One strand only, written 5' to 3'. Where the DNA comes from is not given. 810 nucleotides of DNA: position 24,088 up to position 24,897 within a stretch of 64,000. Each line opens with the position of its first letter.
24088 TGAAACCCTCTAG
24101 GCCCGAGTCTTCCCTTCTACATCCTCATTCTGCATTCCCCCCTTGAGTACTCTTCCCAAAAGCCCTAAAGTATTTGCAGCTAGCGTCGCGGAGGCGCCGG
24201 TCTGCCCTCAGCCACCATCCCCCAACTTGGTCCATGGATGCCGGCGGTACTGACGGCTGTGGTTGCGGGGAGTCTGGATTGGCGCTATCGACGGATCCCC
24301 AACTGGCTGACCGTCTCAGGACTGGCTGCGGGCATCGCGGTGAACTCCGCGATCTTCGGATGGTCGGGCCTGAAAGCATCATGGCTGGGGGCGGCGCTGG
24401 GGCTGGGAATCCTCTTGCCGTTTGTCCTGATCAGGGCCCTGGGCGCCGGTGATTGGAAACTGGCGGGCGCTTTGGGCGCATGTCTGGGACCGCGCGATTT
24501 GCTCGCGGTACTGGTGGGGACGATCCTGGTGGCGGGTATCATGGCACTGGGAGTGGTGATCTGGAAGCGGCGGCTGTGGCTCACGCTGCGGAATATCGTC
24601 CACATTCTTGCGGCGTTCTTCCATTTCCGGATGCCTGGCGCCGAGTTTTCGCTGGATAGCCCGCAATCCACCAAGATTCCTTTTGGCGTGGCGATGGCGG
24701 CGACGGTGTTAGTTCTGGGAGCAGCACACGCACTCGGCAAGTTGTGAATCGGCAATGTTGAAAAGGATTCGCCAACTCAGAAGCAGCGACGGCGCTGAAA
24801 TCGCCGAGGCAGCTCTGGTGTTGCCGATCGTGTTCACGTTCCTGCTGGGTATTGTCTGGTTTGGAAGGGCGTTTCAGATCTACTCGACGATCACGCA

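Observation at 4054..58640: Stop-codon-proximal intergenic elements built from in-phase 7-nt units, with a different word at each locus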

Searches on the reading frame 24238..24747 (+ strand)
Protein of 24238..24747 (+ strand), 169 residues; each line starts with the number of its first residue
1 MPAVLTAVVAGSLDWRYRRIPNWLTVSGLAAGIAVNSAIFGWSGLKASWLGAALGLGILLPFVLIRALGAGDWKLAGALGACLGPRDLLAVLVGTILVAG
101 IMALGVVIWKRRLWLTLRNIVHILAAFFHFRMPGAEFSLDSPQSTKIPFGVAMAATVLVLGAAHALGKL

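Call 33: find_encoding_contigs(protein=window:24238-24747:+, flank=10000, max_places=10)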
Protein window:24238-24747:+ (169 aa): 13 contigs read that carry it; 8 places shown.
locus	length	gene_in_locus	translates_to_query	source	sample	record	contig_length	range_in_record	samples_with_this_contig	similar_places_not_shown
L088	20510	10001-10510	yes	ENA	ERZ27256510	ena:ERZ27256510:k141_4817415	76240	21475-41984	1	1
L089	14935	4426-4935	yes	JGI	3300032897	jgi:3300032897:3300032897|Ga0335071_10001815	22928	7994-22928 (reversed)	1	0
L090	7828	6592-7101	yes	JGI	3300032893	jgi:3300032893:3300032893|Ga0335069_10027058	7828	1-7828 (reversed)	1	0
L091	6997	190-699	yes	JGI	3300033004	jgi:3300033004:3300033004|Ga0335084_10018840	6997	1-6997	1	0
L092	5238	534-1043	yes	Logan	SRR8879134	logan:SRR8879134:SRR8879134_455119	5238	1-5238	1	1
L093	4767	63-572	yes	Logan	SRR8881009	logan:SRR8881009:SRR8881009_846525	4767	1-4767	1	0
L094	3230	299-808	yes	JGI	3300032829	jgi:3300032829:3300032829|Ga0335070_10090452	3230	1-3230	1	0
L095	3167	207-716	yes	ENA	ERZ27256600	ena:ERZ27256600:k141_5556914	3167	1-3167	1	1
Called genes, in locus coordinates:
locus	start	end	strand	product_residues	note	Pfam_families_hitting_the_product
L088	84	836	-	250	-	PF00072:Response_reg, PF00486:Trans_reg_C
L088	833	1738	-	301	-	PF00512:HisKA, PF02518:HATPase_c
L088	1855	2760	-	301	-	PF00487:FA_desaturase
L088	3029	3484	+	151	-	PF00034:Cytochrom_C, PF13442:Cytochrome_CBB3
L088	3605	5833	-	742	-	PF13620:CarboxypepD_reg, PF13715:CarbopepD_reg_2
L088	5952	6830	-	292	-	PF03446:NAD_binding_2, PF03807:F420_oxidored (weak), PF14833:NAD_binding_11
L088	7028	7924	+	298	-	PF00753:Lactamase_B (weak), PF13483:Lactamase_B_3, PF12706:Lactamase_B_2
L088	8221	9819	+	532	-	PF22694:CtpB_N-like (weak), PF00595:PDZ, PF13180:PDZ_2, PF17820:PDZ_6, PF03572:Peptidase_S41, PF28547:CHD_PDZ-protease (weak)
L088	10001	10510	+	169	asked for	PF01478:Peptidase_A24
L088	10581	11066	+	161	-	PF07811:TadE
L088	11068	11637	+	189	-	PF07811:TadE, PF13400:Tad (weak)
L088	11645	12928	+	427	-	PF13400:Tad (weak)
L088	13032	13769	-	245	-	PF11741:AMIN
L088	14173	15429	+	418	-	PF04055:Radical_SAM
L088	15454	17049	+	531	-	PF01875:Memo, PF01871:AMMECR1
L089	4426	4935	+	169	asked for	PF01478:Peptidase_A24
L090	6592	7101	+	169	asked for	PF01478:Peptidase_A24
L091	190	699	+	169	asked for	PF01478:Peptidase_A24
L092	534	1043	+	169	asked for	PF01478:Peptidase_A24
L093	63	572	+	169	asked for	PF01478:Peptidase_A24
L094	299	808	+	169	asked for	PF01478:Peptidase_A24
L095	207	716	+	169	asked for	PF01478:Peptidase_A24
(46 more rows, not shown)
